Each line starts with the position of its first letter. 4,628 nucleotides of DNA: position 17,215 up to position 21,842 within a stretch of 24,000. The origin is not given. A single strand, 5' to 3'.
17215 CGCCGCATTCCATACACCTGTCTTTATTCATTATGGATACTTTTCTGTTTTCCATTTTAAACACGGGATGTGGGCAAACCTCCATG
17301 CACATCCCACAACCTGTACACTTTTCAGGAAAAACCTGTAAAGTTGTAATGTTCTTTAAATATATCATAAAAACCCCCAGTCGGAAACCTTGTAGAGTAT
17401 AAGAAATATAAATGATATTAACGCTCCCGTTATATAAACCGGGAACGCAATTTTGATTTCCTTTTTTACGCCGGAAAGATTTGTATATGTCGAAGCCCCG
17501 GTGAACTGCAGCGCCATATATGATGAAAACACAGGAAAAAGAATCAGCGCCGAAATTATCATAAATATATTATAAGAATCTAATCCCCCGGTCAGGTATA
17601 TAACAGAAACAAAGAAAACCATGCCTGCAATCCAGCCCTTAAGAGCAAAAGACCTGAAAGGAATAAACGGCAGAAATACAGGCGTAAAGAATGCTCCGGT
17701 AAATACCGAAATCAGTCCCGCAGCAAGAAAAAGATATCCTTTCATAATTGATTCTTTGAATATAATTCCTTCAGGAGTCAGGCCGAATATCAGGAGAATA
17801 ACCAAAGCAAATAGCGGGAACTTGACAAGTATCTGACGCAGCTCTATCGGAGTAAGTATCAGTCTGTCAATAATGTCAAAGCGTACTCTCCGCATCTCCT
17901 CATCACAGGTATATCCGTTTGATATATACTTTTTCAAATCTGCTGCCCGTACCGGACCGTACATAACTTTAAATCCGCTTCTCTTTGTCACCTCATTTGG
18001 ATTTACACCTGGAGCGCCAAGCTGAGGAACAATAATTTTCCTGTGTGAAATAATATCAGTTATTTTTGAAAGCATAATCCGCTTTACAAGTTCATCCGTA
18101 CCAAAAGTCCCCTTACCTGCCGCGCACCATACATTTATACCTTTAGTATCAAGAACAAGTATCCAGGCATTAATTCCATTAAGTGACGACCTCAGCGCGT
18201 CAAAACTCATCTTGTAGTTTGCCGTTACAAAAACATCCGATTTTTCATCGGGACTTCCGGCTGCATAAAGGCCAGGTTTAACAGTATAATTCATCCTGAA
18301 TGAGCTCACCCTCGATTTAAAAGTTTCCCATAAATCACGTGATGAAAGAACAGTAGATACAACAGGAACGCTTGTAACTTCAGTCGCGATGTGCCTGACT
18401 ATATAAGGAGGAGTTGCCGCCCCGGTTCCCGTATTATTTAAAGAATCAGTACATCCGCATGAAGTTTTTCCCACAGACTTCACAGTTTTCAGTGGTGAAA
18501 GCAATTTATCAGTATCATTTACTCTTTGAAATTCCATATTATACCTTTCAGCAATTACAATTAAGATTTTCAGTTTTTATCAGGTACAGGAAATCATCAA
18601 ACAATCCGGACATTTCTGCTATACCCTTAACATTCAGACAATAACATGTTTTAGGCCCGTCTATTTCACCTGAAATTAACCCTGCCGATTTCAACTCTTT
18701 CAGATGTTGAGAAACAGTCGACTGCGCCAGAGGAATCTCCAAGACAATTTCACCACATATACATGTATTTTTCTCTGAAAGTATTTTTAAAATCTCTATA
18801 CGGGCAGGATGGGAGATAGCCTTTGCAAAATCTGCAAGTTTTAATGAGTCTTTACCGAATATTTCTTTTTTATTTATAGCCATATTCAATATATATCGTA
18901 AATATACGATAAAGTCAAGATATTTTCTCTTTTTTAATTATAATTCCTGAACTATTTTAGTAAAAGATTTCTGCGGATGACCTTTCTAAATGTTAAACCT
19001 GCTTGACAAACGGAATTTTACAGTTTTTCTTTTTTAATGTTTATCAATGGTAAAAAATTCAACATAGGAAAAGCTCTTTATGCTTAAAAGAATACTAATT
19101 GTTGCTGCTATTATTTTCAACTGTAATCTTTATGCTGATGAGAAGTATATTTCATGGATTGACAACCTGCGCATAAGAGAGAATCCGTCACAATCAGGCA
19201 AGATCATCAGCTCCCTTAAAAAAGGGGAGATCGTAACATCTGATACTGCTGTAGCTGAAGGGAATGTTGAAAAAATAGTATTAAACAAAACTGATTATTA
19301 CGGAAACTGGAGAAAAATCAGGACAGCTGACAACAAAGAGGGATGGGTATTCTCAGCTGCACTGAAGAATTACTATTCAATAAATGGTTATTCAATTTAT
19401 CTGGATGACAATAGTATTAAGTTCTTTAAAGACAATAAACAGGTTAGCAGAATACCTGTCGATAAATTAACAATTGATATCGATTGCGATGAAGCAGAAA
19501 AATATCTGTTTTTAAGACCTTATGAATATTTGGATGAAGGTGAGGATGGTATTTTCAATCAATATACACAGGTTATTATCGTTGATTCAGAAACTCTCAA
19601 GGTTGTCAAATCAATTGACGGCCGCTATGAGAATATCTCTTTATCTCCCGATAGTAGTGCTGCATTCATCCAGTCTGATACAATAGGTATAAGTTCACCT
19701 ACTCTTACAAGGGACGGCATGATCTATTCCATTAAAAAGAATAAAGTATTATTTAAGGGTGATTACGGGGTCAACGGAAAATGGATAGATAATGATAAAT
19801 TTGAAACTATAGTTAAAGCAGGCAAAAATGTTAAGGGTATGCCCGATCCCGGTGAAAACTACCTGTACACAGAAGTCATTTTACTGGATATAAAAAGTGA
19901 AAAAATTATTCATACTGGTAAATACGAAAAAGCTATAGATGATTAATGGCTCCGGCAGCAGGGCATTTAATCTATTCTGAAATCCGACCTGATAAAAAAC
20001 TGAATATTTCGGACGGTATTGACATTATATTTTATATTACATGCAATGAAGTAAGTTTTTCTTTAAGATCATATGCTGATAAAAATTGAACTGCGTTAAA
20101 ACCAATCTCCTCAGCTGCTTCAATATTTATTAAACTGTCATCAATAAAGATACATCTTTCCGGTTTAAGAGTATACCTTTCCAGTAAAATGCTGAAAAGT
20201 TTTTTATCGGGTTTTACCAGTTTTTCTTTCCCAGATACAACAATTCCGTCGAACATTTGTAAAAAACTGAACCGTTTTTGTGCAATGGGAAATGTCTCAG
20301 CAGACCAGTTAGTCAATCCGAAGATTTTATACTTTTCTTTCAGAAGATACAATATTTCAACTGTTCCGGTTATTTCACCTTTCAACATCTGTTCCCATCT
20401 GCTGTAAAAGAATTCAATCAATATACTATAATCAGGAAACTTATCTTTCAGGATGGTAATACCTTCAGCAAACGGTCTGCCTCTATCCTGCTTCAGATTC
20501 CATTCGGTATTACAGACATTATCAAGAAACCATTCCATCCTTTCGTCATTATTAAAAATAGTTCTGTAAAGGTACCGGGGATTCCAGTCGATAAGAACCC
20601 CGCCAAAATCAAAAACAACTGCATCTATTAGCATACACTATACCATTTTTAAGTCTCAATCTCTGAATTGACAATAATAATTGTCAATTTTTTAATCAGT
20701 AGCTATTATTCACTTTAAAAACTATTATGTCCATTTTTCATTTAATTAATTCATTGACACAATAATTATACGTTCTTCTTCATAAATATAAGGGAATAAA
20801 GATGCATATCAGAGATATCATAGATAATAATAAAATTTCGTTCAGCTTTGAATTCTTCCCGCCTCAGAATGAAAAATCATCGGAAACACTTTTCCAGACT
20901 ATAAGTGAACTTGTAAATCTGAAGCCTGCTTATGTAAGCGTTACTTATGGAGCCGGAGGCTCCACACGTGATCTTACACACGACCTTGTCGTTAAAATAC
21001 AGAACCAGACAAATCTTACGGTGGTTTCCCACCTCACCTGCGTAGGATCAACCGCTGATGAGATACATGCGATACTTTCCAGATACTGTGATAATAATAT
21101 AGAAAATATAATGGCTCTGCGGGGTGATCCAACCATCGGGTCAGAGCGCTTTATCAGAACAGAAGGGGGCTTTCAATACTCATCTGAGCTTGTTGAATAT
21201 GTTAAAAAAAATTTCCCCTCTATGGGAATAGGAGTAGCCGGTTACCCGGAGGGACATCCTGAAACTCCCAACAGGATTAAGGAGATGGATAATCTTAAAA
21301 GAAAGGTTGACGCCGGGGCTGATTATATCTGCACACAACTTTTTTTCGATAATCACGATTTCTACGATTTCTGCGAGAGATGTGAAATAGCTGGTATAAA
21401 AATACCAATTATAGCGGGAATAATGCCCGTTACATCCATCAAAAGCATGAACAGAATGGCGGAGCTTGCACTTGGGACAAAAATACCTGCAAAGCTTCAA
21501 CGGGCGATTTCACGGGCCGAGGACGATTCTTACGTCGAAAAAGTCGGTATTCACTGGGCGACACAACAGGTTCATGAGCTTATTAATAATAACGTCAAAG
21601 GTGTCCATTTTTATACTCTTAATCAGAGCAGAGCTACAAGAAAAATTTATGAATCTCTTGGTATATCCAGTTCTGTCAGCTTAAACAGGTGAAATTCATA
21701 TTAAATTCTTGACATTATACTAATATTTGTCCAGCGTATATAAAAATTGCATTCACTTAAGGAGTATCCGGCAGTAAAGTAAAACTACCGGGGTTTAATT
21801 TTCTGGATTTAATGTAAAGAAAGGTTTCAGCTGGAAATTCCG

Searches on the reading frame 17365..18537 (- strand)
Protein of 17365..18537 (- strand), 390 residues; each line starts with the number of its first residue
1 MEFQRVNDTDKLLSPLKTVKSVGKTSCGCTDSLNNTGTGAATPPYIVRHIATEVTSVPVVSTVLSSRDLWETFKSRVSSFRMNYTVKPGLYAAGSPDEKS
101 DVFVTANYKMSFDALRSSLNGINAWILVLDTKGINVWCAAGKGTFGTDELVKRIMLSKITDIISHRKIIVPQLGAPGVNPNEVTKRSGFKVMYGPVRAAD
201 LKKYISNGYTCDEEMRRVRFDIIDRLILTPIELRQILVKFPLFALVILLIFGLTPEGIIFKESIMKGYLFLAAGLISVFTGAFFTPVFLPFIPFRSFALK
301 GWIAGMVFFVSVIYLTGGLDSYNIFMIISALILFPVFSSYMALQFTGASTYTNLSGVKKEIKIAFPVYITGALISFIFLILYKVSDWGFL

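Call 5: search_protein_families(library=pfam, proteins=[window:17365-18537:-], max_evalue=0.01)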
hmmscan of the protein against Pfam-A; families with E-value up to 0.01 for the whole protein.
window:17365-18537:- (390 aa): 1 family
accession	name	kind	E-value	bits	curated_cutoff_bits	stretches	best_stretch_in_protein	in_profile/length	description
PF03599.22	CdhD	-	4.6e-11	42.5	24.8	1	84-176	266-360/387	CO dehydrogenase/acetyl-CoA synthase delta subunit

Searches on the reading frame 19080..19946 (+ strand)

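Call 5: search_protein_families(library=pfam, proteins=[window:19080-19946:+], max_evalue=0.01)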
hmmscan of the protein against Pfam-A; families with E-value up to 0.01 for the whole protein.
window:19080-19946:+ (288 aa): 2 families
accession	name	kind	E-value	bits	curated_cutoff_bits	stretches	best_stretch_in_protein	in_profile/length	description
PF08239.17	SH3_3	-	4.8e-10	39.9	27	1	28-95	1-53/54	Bacterial SH3 domain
PF06347.19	SH3_4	-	0.00046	20.3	24.1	0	73-95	32-54/56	Bacterial SH3 domain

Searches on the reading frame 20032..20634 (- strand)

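Call 5: search_protein_families(library=pfam, proteins=[window:20032-20634:-], max_evalue=0.01)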
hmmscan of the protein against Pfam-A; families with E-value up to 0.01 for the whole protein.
window:20032-20634:- (200 aa): 3 families
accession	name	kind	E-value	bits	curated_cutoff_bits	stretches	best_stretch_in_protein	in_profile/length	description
PF13419.12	HAD_2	-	3.6e-14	53.7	23.8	1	6-182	1-176/178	Haloacid dehalogenase-like hydrolase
PF00702.32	Hydrolase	-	2.6e-12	48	26.4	1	3-178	1-191/191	haloacid dehalogenase-like hydrolase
PF13242.12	Hydrolase_like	-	0.0021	18.4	22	1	141-184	4-48/75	HAD-hyrolase-like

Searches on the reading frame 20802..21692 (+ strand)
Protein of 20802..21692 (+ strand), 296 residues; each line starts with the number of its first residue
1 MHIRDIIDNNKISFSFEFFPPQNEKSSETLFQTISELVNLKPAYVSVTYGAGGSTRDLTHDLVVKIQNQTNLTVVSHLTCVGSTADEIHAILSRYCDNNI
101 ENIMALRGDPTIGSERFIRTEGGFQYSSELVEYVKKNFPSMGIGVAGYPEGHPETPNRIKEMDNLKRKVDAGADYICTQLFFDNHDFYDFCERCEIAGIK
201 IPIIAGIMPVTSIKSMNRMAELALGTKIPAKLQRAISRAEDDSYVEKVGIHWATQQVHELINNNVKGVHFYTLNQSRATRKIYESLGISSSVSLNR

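Call 5: search_protein_families(library=pfam, proteins=[window:20802-21692:+], max_evalue=0.01)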
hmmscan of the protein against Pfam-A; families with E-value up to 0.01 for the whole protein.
window:20802-21692:+ (296 aa): 1 family
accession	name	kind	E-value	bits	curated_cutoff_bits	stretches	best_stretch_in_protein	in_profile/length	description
PF02219.23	MTHFR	-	1.8e-96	323.3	24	1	3-287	2-287/287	Methylenetetrahydrofolate reductase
